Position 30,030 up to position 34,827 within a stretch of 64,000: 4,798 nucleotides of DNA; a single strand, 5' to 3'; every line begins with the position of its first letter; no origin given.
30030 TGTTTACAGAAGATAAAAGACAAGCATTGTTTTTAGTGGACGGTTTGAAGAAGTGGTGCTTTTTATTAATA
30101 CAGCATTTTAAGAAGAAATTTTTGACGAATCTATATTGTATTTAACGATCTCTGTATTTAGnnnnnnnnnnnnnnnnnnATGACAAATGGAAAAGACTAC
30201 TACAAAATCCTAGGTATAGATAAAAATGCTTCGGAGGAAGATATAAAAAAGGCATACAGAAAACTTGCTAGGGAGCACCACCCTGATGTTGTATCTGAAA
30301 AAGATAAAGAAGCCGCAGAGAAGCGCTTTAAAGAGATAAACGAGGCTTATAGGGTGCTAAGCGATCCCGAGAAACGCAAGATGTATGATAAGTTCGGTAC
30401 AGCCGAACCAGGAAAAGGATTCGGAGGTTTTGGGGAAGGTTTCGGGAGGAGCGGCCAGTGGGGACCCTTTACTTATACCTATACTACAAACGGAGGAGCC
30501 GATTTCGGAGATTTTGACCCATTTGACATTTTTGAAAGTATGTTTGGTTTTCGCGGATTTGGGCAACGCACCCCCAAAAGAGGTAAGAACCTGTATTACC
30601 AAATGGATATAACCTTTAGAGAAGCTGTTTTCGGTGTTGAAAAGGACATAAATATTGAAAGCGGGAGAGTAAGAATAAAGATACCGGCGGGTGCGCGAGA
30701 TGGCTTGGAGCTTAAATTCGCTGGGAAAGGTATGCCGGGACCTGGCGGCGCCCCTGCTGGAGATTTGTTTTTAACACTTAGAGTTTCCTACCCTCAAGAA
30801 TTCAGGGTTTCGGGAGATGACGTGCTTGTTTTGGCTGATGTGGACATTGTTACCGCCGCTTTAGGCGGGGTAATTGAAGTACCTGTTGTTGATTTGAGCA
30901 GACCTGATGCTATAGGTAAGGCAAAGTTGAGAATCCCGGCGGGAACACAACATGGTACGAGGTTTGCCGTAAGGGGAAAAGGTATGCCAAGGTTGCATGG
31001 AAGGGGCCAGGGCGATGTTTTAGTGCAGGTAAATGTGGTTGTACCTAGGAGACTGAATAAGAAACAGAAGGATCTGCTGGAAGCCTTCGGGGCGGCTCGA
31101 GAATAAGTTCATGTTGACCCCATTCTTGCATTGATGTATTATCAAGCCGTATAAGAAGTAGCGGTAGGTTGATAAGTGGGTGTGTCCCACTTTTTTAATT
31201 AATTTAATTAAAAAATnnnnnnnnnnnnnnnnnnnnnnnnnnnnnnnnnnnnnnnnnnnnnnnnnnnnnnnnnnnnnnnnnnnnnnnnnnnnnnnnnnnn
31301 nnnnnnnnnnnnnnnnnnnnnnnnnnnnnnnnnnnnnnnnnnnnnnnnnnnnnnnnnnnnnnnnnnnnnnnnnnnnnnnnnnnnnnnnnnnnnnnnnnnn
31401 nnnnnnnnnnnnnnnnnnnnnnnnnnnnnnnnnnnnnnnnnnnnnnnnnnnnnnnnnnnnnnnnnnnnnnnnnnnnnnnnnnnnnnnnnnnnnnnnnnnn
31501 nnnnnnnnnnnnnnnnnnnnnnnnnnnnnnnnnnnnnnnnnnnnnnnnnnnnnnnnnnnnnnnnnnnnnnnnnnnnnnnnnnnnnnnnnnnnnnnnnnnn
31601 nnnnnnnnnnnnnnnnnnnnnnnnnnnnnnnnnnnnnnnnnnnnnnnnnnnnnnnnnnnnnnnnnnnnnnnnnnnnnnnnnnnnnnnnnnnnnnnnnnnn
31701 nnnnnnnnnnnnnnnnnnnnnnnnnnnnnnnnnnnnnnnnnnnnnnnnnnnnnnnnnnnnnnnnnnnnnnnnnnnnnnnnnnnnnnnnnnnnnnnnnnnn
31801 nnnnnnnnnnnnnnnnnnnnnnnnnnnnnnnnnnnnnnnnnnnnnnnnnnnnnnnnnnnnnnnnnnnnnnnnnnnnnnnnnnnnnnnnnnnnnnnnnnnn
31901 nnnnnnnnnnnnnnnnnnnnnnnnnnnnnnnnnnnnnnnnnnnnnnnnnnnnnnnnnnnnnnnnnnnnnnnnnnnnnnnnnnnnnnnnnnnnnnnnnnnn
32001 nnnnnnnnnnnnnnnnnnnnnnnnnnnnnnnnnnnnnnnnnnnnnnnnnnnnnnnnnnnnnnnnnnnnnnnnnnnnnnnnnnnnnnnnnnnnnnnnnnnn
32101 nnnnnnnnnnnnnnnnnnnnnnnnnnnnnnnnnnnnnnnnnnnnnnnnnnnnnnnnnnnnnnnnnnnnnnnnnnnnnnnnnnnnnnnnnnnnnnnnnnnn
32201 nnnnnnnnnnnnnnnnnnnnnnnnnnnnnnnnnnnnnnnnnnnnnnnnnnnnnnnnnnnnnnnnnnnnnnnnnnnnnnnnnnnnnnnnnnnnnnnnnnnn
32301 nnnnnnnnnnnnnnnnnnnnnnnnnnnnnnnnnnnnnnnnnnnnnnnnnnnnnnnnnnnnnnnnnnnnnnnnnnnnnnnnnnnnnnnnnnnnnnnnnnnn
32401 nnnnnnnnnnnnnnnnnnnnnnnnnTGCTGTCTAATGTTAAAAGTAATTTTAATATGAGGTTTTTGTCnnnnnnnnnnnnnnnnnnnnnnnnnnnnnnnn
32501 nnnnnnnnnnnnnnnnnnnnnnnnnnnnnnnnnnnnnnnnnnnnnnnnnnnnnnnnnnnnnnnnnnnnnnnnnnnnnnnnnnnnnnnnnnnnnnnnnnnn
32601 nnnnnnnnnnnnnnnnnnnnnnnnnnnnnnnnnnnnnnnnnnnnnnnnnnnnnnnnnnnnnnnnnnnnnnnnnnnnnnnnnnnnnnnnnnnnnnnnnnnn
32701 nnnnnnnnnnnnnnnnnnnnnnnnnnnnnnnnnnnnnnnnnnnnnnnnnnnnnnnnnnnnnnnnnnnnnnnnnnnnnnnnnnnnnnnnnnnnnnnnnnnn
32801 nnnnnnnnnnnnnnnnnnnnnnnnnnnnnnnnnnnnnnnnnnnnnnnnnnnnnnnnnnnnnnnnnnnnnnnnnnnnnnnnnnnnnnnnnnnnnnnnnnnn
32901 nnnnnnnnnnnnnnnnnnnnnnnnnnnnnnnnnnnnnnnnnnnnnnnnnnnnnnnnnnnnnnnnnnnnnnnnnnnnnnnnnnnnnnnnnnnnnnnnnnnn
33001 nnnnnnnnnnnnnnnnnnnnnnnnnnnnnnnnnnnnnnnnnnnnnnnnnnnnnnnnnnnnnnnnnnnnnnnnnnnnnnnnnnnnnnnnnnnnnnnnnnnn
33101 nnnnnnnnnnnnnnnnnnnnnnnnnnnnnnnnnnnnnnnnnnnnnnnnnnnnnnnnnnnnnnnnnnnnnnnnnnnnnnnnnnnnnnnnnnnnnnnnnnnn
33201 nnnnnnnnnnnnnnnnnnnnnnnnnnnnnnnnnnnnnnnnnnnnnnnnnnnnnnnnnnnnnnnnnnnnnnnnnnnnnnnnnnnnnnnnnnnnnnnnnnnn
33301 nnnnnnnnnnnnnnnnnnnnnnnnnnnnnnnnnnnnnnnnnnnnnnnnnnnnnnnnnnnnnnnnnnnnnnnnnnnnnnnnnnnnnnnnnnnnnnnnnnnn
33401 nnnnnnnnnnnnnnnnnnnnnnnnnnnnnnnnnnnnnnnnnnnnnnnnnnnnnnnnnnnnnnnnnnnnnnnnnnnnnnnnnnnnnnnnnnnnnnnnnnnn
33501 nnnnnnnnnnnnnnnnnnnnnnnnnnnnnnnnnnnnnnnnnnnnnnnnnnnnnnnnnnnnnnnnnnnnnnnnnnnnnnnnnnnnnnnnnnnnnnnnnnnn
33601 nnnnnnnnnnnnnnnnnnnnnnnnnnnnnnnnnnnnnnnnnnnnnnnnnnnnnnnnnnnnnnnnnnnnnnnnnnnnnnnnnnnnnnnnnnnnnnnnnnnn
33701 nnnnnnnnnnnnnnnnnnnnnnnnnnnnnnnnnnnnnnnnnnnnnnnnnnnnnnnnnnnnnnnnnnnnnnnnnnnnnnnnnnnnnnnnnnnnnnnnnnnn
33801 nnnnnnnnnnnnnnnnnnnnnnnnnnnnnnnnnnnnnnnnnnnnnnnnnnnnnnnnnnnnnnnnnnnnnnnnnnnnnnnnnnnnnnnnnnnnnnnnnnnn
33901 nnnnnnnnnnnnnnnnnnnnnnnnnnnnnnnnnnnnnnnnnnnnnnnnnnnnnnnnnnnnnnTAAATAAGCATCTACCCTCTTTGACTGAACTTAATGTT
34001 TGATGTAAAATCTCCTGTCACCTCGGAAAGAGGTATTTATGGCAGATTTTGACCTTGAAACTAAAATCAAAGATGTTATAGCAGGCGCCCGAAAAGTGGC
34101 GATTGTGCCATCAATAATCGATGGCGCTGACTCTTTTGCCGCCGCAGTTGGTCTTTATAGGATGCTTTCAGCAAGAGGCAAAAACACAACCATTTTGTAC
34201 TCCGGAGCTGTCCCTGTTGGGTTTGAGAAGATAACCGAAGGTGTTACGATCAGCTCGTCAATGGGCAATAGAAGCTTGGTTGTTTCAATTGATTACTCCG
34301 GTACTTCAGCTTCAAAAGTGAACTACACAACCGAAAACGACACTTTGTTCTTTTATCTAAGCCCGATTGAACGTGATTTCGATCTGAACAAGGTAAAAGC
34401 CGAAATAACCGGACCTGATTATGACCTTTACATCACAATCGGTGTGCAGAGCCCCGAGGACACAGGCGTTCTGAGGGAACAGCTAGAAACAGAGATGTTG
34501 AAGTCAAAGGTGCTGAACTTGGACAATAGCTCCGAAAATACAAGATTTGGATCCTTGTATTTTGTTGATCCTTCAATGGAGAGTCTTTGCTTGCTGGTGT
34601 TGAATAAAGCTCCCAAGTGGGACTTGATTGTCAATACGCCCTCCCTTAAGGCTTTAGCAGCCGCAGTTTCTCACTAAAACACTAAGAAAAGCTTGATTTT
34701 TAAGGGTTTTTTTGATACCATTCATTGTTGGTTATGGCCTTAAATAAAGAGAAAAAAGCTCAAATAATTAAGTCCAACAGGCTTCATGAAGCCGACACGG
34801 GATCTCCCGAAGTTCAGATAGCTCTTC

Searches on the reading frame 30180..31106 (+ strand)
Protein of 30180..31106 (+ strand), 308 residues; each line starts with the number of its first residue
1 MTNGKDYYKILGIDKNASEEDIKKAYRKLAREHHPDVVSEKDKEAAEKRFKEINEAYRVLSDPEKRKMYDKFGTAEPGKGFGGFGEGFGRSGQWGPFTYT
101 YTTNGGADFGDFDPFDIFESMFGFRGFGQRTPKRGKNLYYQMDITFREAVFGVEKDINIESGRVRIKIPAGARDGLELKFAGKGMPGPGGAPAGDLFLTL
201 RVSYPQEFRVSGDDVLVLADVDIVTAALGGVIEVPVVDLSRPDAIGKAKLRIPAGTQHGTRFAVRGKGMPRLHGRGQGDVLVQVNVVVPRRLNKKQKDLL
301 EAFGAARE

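Call 11: search_protein_families(library=pfam, proteins=[window:30180-31106:+])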
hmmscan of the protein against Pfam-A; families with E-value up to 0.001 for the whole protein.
window:30180-31106:+ (308 aa): 2 families
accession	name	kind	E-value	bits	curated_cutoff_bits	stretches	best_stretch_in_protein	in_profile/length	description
PF01556.23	DnaJ_C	-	1.5e-36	126.2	26.6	1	139-289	2-152/152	DnaJ C terminal domain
PF00226.36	DnaJ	-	4e-27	94.6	27.8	1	6-70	1-63/63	DnaJ domain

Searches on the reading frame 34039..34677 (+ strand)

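Call 45: search_protein_families(library=pfam, proteins=[window:34039-34677:+], max_evalue=0.01)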
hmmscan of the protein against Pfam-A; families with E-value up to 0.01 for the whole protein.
window:34039-34677:+ (212 aa): 1 family
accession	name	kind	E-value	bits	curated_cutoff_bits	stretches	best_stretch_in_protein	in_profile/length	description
PF01368.27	DHH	-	0.0093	16.7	28.1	0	20-100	2-62/125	DHH family, N-terminal domain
